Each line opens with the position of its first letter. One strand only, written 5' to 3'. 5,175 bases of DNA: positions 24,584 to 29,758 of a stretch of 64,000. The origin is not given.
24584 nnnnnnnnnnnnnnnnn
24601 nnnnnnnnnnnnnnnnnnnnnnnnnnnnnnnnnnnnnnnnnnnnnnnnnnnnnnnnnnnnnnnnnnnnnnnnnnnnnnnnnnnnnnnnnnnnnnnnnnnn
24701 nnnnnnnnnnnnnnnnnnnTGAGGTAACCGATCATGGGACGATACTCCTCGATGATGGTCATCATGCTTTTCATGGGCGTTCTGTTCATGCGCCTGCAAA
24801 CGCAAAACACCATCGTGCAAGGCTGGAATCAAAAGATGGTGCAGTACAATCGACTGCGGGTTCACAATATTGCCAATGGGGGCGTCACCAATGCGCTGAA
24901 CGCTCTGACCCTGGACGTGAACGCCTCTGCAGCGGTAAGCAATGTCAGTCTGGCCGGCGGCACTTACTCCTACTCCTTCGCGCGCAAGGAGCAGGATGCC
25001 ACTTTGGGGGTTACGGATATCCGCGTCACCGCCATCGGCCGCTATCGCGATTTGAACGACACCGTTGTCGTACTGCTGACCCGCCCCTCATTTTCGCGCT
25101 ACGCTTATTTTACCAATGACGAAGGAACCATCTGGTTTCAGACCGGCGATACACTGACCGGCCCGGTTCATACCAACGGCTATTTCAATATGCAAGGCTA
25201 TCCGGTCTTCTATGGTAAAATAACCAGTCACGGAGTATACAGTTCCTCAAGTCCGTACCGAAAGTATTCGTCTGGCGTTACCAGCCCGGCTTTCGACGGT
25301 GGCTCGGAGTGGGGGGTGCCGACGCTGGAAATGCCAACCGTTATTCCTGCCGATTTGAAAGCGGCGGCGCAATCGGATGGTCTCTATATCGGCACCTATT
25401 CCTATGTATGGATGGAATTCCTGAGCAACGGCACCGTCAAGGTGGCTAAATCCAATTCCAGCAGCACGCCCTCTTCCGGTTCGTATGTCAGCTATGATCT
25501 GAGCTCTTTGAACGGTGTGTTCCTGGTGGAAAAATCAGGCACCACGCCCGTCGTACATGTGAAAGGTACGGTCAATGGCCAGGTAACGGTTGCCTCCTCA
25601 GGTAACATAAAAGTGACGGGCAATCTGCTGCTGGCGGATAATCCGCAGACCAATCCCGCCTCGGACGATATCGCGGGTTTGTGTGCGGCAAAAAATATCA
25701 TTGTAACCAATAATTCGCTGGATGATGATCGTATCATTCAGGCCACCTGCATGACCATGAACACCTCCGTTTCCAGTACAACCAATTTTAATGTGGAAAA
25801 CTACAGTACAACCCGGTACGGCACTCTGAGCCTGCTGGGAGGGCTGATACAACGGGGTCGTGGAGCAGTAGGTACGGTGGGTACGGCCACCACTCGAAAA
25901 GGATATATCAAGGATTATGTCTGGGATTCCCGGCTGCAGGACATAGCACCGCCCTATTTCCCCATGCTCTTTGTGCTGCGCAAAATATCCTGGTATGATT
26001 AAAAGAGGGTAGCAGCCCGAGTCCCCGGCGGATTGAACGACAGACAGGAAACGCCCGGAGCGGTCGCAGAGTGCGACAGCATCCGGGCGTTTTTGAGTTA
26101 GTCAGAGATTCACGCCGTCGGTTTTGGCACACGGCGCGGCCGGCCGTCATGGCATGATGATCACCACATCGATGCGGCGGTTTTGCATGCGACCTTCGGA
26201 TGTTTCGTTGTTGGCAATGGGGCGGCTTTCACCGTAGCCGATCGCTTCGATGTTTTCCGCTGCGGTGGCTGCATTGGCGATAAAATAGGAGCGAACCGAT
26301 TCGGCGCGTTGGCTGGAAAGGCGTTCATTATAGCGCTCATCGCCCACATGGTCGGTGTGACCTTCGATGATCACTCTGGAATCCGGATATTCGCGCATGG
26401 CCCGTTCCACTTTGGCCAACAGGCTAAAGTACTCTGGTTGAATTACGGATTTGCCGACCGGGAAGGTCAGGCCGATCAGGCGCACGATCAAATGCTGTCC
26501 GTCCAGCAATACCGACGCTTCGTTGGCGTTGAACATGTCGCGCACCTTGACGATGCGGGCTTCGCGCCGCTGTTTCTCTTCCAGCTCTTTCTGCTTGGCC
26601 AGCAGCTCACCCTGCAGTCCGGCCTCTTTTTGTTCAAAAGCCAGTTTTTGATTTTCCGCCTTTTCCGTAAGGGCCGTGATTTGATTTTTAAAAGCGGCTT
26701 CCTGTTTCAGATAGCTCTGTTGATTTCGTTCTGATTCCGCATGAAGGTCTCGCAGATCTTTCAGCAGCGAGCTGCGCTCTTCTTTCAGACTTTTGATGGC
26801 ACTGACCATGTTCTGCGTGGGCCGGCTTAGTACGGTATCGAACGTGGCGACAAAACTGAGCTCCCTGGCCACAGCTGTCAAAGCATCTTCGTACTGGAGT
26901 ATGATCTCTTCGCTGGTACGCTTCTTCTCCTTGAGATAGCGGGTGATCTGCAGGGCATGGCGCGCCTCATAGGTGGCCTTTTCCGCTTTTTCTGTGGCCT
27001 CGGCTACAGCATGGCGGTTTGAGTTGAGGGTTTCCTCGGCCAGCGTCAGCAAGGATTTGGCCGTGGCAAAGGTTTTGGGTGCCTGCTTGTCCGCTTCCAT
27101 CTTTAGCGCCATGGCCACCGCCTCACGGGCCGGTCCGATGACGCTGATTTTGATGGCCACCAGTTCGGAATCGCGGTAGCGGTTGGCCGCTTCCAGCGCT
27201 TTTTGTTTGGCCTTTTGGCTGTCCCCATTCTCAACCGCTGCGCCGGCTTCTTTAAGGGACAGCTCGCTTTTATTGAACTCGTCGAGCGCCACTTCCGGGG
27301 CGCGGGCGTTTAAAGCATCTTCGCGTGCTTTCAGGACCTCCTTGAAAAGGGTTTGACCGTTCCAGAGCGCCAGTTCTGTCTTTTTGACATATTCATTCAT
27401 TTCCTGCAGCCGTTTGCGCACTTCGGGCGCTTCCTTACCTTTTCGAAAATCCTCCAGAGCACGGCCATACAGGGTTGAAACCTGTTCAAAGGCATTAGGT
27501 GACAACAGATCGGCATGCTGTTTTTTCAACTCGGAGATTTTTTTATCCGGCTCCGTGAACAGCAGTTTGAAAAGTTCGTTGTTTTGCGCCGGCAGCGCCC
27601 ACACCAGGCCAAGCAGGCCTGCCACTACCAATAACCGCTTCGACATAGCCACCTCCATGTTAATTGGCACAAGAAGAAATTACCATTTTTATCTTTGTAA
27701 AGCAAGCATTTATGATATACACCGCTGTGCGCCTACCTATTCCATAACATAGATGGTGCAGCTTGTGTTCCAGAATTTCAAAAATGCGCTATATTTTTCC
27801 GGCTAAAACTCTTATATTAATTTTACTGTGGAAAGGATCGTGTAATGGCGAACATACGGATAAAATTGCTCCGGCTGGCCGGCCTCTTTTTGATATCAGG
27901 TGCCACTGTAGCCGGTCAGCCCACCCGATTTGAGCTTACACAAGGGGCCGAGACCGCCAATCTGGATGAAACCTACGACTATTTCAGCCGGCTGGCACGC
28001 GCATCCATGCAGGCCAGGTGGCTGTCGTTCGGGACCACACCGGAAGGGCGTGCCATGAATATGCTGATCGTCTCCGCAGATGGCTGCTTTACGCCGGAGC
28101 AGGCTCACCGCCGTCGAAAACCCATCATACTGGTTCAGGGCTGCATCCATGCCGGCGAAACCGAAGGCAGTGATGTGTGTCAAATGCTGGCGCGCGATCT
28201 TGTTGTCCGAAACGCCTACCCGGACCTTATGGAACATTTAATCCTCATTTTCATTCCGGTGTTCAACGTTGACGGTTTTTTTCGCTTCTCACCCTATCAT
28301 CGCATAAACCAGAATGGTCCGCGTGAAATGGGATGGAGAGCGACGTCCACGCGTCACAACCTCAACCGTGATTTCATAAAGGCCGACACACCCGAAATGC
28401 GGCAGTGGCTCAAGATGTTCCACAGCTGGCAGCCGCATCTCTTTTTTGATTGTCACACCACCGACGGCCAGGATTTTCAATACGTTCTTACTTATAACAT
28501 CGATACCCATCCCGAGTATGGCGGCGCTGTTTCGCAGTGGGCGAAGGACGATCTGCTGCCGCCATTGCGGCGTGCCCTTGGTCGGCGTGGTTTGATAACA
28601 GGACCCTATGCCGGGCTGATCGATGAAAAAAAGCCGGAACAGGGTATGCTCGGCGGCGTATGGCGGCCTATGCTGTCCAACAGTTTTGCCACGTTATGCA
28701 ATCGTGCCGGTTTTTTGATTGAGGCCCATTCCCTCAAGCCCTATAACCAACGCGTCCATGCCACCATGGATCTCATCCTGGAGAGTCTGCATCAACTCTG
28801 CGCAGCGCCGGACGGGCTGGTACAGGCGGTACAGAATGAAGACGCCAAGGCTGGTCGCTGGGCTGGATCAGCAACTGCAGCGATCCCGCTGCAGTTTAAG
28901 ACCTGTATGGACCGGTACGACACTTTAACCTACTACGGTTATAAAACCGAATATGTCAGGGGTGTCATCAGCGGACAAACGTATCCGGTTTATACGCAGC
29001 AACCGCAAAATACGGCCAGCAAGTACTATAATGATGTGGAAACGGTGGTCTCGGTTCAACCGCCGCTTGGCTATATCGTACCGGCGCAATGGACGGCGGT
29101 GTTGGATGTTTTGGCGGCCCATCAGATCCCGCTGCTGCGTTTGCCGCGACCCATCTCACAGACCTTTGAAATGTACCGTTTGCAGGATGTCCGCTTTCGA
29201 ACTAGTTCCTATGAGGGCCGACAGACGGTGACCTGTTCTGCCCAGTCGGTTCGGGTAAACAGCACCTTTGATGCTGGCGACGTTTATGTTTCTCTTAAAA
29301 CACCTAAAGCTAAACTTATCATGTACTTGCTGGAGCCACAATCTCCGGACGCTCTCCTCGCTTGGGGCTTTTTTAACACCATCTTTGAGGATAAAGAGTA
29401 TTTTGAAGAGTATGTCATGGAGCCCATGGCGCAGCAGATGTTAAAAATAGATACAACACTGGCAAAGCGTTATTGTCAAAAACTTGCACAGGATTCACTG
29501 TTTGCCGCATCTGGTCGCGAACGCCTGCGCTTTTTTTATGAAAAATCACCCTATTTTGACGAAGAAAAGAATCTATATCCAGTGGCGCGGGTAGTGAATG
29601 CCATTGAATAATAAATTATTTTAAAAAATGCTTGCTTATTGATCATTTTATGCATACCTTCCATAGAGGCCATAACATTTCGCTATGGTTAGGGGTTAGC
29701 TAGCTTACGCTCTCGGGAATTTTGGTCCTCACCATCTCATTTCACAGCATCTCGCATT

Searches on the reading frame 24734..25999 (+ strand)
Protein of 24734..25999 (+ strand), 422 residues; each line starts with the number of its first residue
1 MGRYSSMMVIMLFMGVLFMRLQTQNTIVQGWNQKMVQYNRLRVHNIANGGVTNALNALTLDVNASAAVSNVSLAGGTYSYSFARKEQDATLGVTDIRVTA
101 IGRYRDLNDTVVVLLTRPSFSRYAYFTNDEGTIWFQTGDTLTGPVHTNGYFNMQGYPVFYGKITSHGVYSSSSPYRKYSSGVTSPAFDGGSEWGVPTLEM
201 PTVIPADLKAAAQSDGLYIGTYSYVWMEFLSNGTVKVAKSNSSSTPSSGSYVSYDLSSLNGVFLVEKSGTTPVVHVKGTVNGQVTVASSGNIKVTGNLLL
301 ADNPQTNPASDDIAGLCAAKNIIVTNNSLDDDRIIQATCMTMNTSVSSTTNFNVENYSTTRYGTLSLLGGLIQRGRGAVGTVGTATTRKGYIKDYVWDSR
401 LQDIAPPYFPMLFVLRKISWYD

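Call 51: search_protein_families(library=pfam, proteins=[window:24734-25999:+], max_evalue=0.0001)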
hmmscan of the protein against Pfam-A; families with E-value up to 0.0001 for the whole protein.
window:24734-25999:+ (422 aa): 1 family
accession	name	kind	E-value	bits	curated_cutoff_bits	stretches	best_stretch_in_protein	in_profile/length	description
PF16241.10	DUF4900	-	2.3e-10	41.1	29.4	1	107-167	23-88/89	Domain of unknown function (DUF4900)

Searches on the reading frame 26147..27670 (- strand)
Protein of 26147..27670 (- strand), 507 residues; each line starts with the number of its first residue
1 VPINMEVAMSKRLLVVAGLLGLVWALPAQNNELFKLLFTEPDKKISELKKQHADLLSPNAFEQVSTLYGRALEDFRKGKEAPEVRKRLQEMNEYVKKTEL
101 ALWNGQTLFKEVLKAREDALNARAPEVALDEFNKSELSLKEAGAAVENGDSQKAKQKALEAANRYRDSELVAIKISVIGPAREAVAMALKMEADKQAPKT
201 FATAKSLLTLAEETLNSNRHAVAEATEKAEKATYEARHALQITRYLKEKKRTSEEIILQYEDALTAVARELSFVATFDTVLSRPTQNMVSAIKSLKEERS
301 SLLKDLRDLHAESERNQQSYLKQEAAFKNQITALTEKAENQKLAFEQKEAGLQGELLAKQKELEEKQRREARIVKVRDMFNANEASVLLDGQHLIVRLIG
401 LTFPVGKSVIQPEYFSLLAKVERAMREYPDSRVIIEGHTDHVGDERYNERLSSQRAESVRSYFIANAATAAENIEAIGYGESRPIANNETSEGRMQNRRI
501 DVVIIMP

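Call 51: search_protein_families(library=pfam, proteins=[window:26147-27670:-], max_evalue=0.0001)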
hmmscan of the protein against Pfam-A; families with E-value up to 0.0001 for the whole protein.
window:26147-27670:- (507 aa): 1 family
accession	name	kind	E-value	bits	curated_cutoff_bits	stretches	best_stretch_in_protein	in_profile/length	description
PF00691.25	OmpA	-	1e-21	77.5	27.2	1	402-498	1-98/98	OmpA family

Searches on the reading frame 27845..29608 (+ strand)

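Call 52: search_protein_families(library=pfam, proteins=[window:27845-29608:+], max_evalue=0.0001)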
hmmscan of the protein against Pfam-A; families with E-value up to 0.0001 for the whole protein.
window:27845-29608:+ (588 aa): 1 family
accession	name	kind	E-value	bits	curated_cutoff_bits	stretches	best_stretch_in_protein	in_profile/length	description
PF00246.29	Peptidase_M14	-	1.7e-17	64.4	21.6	1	47-177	5-133/286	Zinc carboxypeptidase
